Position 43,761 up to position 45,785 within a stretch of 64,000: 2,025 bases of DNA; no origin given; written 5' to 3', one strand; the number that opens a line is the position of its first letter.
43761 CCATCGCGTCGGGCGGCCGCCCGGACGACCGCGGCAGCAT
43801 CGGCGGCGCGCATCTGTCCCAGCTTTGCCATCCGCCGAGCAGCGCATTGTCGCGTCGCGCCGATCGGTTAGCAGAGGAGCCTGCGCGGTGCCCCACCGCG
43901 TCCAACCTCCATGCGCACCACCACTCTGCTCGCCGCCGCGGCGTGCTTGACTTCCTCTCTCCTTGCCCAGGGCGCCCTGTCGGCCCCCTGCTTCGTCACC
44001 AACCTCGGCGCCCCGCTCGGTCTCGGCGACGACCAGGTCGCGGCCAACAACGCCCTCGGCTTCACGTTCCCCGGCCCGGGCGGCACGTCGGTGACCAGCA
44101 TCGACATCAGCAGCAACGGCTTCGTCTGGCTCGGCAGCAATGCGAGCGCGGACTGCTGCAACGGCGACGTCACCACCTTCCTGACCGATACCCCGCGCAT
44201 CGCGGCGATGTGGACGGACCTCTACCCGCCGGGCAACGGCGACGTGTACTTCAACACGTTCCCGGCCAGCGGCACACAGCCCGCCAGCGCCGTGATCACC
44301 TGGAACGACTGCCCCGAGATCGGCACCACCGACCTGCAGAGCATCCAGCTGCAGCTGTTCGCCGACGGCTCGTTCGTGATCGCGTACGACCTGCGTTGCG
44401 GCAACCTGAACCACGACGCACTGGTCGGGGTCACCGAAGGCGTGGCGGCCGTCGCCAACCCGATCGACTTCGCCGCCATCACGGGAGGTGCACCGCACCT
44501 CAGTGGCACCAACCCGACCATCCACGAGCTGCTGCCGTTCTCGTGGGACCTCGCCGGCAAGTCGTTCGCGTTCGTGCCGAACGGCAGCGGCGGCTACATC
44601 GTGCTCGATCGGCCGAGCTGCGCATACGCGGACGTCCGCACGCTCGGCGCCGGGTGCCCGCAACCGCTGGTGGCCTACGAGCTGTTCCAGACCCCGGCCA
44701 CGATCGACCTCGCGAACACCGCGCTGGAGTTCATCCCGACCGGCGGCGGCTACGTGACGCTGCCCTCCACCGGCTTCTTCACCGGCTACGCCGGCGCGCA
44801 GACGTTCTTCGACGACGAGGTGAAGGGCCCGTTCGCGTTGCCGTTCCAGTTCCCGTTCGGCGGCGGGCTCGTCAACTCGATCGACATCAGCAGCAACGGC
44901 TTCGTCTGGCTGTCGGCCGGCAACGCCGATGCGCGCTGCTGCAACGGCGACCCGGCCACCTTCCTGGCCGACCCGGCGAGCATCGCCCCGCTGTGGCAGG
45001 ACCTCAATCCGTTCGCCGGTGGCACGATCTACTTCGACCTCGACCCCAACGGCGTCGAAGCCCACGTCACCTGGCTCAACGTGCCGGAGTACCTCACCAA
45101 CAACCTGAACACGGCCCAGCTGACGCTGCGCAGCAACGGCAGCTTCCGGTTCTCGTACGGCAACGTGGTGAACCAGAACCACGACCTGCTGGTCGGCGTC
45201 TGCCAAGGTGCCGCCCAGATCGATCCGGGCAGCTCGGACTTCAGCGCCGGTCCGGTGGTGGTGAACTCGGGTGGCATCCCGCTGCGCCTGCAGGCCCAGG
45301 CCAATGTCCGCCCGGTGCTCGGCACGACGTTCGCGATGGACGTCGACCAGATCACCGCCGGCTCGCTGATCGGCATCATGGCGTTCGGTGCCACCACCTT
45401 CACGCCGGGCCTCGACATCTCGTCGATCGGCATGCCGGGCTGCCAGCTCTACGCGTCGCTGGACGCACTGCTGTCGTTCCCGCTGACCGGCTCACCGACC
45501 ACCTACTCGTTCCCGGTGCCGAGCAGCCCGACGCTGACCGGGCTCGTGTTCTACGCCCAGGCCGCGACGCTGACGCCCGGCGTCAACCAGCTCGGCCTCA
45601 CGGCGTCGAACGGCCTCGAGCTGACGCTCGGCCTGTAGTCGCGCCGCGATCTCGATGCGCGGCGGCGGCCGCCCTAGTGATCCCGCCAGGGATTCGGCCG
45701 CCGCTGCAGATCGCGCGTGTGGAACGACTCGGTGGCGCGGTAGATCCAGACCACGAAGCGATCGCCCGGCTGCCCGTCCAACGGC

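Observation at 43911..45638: NIDO-like (nidogen-type) domain motifs in bacterial secreted proteins, duplicated within one protein and present in a paralog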

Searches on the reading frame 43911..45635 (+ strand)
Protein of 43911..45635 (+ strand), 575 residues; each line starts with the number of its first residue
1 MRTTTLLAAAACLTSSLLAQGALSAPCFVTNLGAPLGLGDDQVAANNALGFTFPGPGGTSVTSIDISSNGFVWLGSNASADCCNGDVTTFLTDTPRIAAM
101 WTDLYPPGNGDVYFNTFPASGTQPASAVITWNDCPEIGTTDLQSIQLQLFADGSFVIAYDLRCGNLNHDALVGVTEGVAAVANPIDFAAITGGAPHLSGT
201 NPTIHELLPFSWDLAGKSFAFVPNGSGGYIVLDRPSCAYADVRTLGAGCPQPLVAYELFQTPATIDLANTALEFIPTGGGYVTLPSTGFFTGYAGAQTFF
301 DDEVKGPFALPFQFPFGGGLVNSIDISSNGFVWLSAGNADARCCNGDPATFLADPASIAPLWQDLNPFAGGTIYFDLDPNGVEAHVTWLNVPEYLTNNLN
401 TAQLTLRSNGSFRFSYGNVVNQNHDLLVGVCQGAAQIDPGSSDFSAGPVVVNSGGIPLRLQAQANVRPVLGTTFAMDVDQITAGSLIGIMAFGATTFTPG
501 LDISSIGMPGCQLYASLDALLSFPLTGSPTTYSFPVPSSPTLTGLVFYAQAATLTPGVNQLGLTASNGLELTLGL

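Call 3: search_protein_families(library=pfam, proteins=[window:43911-45635:+], max_evalue=10)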
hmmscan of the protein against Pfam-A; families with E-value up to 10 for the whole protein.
window:43911-45635:+ (575 aa): 3 families
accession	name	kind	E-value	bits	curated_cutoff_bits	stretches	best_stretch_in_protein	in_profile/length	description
PF24517.2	CBM96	-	0.072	13.4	26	1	119-148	80-109/164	Carbohydrate-binding module family 96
PF07494.17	Reg_prop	-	0.16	12.7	20.4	1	58-77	4-23/24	Two component regulator propeller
PF15985.11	KH_6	-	0.27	12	27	0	326-339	33-46/47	KH domain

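Call 4: search_protein_families(library=ncbifam, proteins=[window:43911-45635:+], max_evalue=10)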
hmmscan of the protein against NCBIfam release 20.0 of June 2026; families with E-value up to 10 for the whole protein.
window:43911-45635:+ (575 aa): 0 families

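Call 7: find_homologous_proteins(query=window:43911-45635:+)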
Query window:43911-45635:+ (575 aa): 128 proteins with E <= 0.001 among 8000 candidates; the best 120 are listed.
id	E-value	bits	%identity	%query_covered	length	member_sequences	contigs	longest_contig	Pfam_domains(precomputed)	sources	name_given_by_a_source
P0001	0.0e+0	1297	100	100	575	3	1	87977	-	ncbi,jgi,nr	ncbi:MAG: hypothetical protein MUC36_05085 [Planctomycetes bacterium]|jgi:hypothetical protein|nr:hy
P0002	5.4e-280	948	73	100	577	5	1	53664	PF06119.20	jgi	jgi:hypothetical protein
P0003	5.1e-233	793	62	100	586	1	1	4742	-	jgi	jgi:hypothetical protein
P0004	1.4e-229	782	63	97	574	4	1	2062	-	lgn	-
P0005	2.6e-229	781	62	100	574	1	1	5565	-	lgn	-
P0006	4.8e-228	777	62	99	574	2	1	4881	-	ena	-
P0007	2.8e-226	771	63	98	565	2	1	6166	-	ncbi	ncbi:MAG: hypothetical protein WBO45_05120 [Planctomycetota bacterium]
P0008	4.1e-226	770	61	98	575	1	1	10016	-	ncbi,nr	ncbi:MAG: hypothetical protein JNK15_25600 [Planctomycetes bacterium]|nr:hypothetical protein [Planc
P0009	9.3e-225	766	62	100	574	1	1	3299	-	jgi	-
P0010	2.4e-223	761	61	100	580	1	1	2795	-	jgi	jgi:hypothetical protein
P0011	1.8e-221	755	61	97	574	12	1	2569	-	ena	-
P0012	5.2e-220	750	59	100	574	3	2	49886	PF06119.20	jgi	-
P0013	5.7e-220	750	61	100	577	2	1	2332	-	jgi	jgi:hypothetical protein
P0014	7.7e-220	750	59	98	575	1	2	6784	-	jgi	jgi:hypothetical protein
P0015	2.7e-218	744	61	98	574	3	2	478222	-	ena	-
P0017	1.3e-215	736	59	100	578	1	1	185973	PF06119.20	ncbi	-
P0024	1.1e-211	723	60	100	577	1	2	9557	PF06119.20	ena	-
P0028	1.2e-204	699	58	98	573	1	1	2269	PF06119.20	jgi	jgi:hypothetical protein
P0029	2.4e-204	698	57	100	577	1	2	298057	PF06119.20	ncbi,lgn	-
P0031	2.4e-201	689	57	96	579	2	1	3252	PF06119.20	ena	-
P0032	5.6e-200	684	57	97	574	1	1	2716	PF06119.20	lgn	-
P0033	1.1e-199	683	57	100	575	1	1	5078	PF06119.20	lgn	-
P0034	7.9e-199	680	56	98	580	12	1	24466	PF06119.20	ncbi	-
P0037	4.4e-198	678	57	97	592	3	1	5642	PF06119.20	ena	-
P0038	9.6e-198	677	56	96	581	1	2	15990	PF06119.20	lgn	-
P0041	2.9e-195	668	57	99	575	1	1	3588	PF06119.20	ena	-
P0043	7.6e-195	667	56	96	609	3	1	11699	PF06119.20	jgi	jgi:hypothetical protein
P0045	4.4e-191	655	55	96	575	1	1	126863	PF06119.20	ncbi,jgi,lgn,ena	jgi:hypothetical protein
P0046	2.9e-190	652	55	97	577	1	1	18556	PF06119.20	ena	-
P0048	2.6e-188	645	56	98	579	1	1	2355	PF06119.20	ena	-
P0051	2.7e-184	632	54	98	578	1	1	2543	PF06119.20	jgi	-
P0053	2.9e-173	596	52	100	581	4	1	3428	PF06119.20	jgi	jgi:hypothetical protein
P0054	9.0e-172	591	53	98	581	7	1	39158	PF06119.20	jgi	jgi:hypothetical protein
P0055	1.4e-171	590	53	96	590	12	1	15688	PF06119.20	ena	-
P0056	1.5e-171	590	51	99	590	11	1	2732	PF06119.20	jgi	jgi:hypothetical protein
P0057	1.1e-170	587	52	96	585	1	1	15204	PF06119.20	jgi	jgi:hypothetical protein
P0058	2.6e-170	586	52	99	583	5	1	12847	PF06119.20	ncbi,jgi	jgi:hypothetical protein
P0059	6.9e-170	585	52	95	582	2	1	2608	PF06119.20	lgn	-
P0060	3.5e-168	579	52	99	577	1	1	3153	PF06119.20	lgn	-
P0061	1.5e-167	577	52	100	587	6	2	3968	PF06119.20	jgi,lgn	jgi:hypothetical protein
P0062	1.5e-167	577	53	98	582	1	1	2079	PF06119.20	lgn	-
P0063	5.1e-167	575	51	100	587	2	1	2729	PF06119.20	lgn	-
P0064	3.9e-159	549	50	99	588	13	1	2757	PF06119.20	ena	-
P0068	1.3e-157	544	50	96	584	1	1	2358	PF06119.20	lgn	-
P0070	2.1e-154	533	48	100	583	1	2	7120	PF06119.20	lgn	-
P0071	2.2e-153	530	49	96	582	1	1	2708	PF06119.20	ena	-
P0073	1.5e-151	524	48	97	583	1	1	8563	PF06119.20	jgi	jgi:hypothetical protein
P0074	1.1e-149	518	47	99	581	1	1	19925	PF06119.20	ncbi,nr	ncbi:MAG: hypothetical protein JNK15_23920 [Planctomycetes bacterium]|nr:hypothetical protein [Planc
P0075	2.9e-148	513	48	98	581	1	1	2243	PF06119.20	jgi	jgi:hypothetical protein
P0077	4.0e-143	496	45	95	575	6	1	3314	PF06119.20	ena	-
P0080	2.3e-131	457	44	96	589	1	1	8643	PF06119.20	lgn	-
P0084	1.6e-124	435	44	100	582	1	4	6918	PF06119.20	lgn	-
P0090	2.0e-118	415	45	96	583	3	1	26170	PF06119.20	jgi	jgi:hypothetical protein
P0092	7.7e-117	409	44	96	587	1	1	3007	PF06119.20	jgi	jgi:hypothetical protein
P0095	6.1e-110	387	42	95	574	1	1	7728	PF06119.20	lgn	-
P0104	7.5e-85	304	38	95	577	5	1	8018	PF06119.20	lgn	-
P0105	5.5e-84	301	38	100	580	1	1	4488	PF06119.20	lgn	-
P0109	5.7e-61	225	35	98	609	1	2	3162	PF06119.20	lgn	-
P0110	4.7e-58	215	35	95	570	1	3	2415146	-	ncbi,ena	ncbi:MAG: hypothetical protein U1F36_13460 [Planctomycetota bacterium]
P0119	2.8e-40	157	34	95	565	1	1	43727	PF06119.20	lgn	-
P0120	3.5e-36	143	31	98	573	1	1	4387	PF06119.20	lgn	-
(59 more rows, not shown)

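Call 10: search_protein_families(library=pfam, alignment_id=A1, max_evalue=1)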
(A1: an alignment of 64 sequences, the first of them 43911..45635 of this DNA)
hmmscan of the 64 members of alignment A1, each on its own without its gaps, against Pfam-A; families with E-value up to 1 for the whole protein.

A. member 1, window:43911-45635:+ (575 aa): 3 families
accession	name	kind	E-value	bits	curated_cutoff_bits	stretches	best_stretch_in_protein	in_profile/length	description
PF24517.2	CBM96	-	0.072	13.4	26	0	119-148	80-109/164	Carbohydrate-binding module family 96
PF07494.17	Reg_prop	-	0.16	12.7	20.4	0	58-77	4-23/24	Two component regulator propeller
PF15985.11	KH_6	-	0.27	12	27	0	326-339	33-46/47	KH domain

B. families by the number of members that match (of 64 scanned): 18 families
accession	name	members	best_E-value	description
PF06119.19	NIDO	52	5.8e-11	Nidogen-like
PF07494.17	Reg_prop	29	0.0025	Two component regulator propeller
PF15985.11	KH_6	7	0.046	KH domain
PF25281.1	MBL_MAP1B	4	0.022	MAP1B MBL-like domain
PF09167.16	DUF1942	2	0.021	Domain of unknown function (DUF1942)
PF17342.7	DUF5372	1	0.0052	Family of unknown function (DUF5372)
PF06131.16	DUF963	1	0.016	Schizosaccharomyces pombe repeat of unknown function (DUF963)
PF08460.16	SH3_5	1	0.022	Bacterial SH3 domain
PF00653.27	BIR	1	0.033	Inhibitor of Apoptosis domain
PF16351.10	DUF4979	1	0.037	Domain of unknown function (DUF4979)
PF14801.12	TrmI-like_N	1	0.059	TrmI-like N-terminal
PF24517.2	CBM96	1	0.072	Carbohydrate-binding module family 96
PF01660.22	Vmethyltransf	1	0.073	Viral methyltransferase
PF25158.1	ABCA11_C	1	0.12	ABC transporter A family member 11-like, C-terminal domain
PF18591.6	IMP2_C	1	0.17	Immune Mapped Protein 2 (IMP2) C-terminal domain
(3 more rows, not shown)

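Call 12: search_protein_families(library=pfam, proteins=[P0002, P0012, P0017, P0029, P0045, P0074, P0119, P0120], max_evalue=1)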
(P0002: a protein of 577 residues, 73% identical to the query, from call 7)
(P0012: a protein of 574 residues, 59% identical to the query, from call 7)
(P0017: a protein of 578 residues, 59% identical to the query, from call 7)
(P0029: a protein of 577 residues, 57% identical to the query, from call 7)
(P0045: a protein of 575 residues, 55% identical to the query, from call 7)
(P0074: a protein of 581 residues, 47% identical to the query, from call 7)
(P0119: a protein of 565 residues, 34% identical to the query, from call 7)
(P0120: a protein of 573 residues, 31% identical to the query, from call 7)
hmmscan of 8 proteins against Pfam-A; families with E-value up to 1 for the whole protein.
P0002 (577 aa): 3 families
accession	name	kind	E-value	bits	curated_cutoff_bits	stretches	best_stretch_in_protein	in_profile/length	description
PF06119.19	NIDO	-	7.6e-06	26.5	25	1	385-417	82-116/186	Nidogen-like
PF07494.17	Reg_prop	-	0.047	14.3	20.4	0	61-79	6-24/24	Two component regulator propeller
PF25158.1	ABCA11_C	-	0.12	12.6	27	0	265-288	22-45/55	ABC transporter A family member 11-like, C-terminal domain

P0012 (574 aa): 3 families
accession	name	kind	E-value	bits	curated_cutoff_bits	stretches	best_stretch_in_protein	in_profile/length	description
PF06119.19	NIDO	-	2e-05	25.1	25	1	64-149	3-107/186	Nidogen-like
PF07494.17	Reg_prop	-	0.013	16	20.4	0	57-77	3-23/24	Two component regulator propeller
PF15985.11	KH_6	-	0.33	11.8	27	0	64-78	31-45/47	KH domain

P0017 (578 aa): 3 families
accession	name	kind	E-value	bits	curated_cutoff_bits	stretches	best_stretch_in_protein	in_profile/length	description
PF06119.19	NIDO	-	6.5e-08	33.2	25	1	383-413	79-112/186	Nidogen-like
PF07494.17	Reg_prop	-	0.02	15.5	20.4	0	60-78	5-23/24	Two component regulator propeller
PF15985.11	KH_6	-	0.25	12.2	27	0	67-80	33-46/47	KH domain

P0029 (577 aa): 3 families
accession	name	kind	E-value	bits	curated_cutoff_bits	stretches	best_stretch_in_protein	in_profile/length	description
PF06119.19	NIDO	-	1.2e-10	42.1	25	2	67-155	5-112/186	Nidogen-like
PF07494.17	Reg_prop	-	0.022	15.3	20.4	0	60-79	5-24/24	Two component regulator propeller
PF25281.1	MBL_MAP1B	-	0.022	14.2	37.6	1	310-361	18-69/279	MAP1B MBL-like domain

P0045 (575 aa): 2 families
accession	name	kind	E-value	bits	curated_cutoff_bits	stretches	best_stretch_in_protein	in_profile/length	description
PF06119.19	NIDO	-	1.2e-05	25.9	25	1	325-419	5-90/186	Nidogen-like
PF07494.17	Reg_prop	-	0.0037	17.7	20.4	0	55-75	4-23/24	Two component regulator propeller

P0074 (581 aa): 1 family
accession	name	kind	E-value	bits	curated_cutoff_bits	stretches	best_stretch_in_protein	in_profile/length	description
PF06119.19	NIDO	-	1.7e-07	31.9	25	2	389-413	82-108/186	Nidogen-like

P0119 (565 aa): 1 family
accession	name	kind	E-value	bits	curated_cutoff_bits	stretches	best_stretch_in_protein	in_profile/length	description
PF06119.19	NIDO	-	5.4e-08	33.5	25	1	352-386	82-119/186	Nidogen-like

P0120 (573 aa): 1 family
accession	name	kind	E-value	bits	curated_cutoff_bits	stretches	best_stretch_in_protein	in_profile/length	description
PF06119.19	NIDO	-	1.3e-05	25.8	25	0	361-393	76-111/186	Nidogen-like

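Call 15: predict_structure(protein=window:43911-45635:+)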
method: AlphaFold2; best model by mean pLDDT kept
length: 575 residues; sequences in the alignment: 1
mean_pLDDT: 34.4   pTM: 0.25
mean pLDDT of the five models: 34.4, 26.9, 26.6, 25.0, 23.4
residues with pLDDT >= 90: 0; 70-90: 0; 50-70: 29; < 50: 546
segments of 3 or more residues with pLDDT < 50: 1-486, 488-512, 518-533, 548-556
pLDDT, mean of each block of 10 residues (from residue 1): 27 29 25 28 30 35 31 30 31 35 34 32 28 29 34 34 29 24 23 25 31 32 34 35 33 30 26 24 25 27 29 32 33 33 26 34 34 39 36 38 39 35 38 31 37 44 39 41 45 38 42 49 47 50 50 49 51 50
secondary structure, 60 per line:
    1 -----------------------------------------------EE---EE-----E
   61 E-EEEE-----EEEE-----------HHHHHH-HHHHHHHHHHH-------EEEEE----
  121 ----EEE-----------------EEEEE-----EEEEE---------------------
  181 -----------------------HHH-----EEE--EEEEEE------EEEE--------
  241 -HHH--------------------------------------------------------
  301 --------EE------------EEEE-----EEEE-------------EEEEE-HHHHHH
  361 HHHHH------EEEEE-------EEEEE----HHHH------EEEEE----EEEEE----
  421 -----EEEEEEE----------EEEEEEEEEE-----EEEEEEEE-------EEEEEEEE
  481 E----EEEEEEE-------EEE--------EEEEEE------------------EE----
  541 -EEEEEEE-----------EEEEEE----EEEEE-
elements in order: E63-66 E72-75 H87-92 H94-104 E112-116 E125-127 E145-149 E155-159 E212-214 E217-222 E229-232 E323-326 E332-335 E349-353 H355-365 E372-376 E384-388 H393-396 E403-407 E412-416 E426-432 E443-452 E458-465 E473-481 E486-492 E500-502 E511-516 E542-548 E560-565 E570-574

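Call 27: search_solved_structures(query=A1, max_evalue=10, show_alignments=3)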
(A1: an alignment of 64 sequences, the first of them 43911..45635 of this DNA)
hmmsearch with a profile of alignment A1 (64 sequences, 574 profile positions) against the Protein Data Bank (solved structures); distinct sequences matched with E-value up to 10: 2.
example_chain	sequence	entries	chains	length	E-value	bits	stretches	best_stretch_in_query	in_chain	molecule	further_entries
8dtl_C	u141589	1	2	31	1.9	10.1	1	239-258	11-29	Insulin mimetic peptide S597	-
9eay_A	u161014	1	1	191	2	10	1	239-295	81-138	NADPH--cytochrome P450 reductase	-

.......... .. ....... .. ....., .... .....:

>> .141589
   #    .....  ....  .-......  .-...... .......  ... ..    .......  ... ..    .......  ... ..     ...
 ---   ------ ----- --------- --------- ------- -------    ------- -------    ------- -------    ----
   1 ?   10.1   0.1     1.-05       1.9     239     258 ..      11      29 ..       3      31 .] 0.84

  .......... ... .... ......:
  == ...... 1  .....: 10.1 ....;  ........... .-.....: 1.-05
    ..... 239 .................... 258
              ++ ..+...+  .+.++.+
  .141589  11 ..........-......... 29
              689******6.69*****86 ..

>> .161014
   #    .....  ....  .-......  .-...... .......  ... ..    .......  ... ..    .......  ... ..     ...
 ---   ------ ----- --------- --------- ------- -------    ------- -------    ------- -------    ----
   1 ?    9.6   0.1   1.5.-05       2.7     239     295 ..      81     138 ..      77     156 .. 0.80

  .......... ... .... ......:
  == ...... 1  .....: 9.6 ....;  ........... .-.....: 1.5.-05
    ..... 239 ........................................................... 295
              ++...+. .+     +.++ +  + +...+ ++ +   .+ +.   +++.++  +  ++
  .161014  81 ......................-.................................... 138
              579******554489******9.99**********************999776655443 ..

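Call 30: predict_structure(alignment_id=A1)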
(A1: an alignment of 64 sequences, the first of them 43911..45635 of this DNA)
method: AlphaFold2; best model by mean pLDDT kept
length: 575 residues; sequences in the alignment: 64
mean_pLDDT: 92.9   pTM: 0.68
mean pLDDT of the five models: 92.9, 92.4, 92.3, 91.3, 90.3
residues with pLDDT >= 90: 459; 70-90: 95; 50-70: 18; < 50: 3
segments of 3 or more residues with pLDDT < 50: 1-3
pLDDT, mean of each block of 10 residues (from residue 1): 56 59 90 96 98 95 98 97 94 97 95 97 95 94 95 96 92 97 97 95 97 94 95 90 89 93 93 89 94 96 97 91 98 96 93 95 97 96 97 96 97 98 97 84 91 85 90 96 93 93 86 95 95 95 93 91 94 92
secondary structure, 60 per line:
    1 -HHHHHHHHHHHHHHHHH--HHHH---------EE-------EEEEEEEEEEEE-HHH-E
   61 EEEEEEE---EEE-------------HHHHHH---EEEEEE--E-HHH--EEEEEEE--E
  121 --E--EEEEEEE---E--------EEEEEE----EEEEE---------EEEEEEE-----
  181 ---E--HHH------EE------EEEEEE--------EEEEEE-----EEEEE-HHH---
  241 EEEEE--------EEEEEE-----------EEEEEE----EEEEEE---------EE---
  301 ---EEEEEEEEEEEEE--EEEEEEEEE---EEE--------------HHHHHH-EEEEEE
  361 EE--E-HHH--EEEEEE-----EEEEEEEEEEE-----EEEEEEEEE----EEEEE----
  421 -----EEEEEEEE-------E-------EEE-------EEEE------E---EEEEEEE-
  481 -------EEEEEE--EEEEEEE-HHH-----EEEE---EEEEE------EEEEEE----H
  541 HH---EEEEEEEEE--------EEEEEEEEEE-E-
elements in order: H2-18 H21-24 E43-54 E60-67 E71-73 H87-92 E96-101 E111-117 E126-132 E145-150 E155-159 E169-175 E204-209 E218-223 E229-233 E241-245 E254-259 E271-276 E281-286 E304-316 E319-327 E331-333 H348-353 E355-362 E372-377 E383-393 E399-407 E412-416 E426-433 E449-451 E459-462 E473-479 E488-493 E496-502 E512-515 E519-523 E530-535 E546-554 E563-572

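Call 33: fold_search(model_id=the predicted structure, library=pdb)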
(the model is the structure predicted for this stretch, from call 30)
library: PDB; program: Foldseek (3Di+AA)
matches with E <= 10: 532; with E <= 0.001: 0
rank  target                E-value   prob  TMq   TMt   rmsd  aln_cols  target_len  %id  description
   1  6mfa                  1.6e-03  0.30  0.12  0.18  22.0       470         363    9  Fragment of human fibronectin containing the 4th-7th type III domains (released 2019-09-18)
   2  9u5z_E                1.7e-03  0.30  0.14  0.06  25.5       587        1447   11  C3 convertases zymogen C4b2 in activation state (released 2026-01-14)
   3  7y6e_A                6.1e-03  0.89  0.13  0.34  14.4       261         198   10  Crystal structure of sDscam FNIII23 domains, isoform Beta2v6 (released 2023-05-24)
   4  7y6e_D                7.6e-03  0.82  0.12  0.31  14.5       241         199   12  Crystal structure of sDscam FNIII23 domains, isoform Beta2v6 (released 2023-05-24)
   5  4lxo_A                9.4e-03  0.72  0.13  0.31  14.3       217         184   13  Crystal structure of 9,10Fn3-elegantin chimera (released 2014-08-06)
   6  2a73_A                9.4e-03  0.12  0.13  0.12  26.0       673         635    8  Human Complement Component C3 (released 2005-09-27)
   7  4lnv_A                1.2e-02  0.16  0.17  0.09  28.0       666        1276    9  Crystal Structure of TEP1s (released 2013-07-24)
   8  7y8s_A                1.3e-02  0.47  0.15  0.28  23.9       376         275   10  Crystal structure of sDscam FNIII1-3 domains, isoform beta2v6 (released 2023-05-24)
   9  3grw_A                1.4e-02  0.85  0.13  0.31  15.3       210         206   12  FGFR3 in complex with a Fab (released 2009-05-05)
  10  9p6s_C                1.4e-02  0.75  0.14  0.35  13.7       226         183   12  Cryo-EM structure of human integrin alpha5beta1 in complex with fibronectin (FN 7-10) (released 2026-03-25)
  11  3l5j_A                1.6e-02  0.33  0.12  0.24  19.6       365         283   10  Crystal structure of FnIII domains of human GP130 (Domains 4-6) (released 2010-05-12)
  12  2pn5_A                2.2e-02  0.15  0.17  0.09  26.9       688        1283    9  Crystal Structure of TEP1r (released 2007-07-24)
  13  8oe0_D                2.5e-02  0.11  0.12  0.13  32.5       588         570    8  Cryo-EM structure of a pre-dimerized murine IL-12 complete extracellular signaling complex (Class 2). (released 2024-02-07)
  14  10ft_A                2.5e-02  0.08  0.12  0.12  28.8       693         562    9  Cryo-EM structure of receptor tyrosine kinase ROS1 in complex with NELL2 (released 2026-02-25)
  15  6tav_D                3.1e-02  0.09  0.13  0.07  28.5       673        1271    8  Crystal structure of endopeptidase-induced alpha2-macroglobulin (released 2021-05-12)
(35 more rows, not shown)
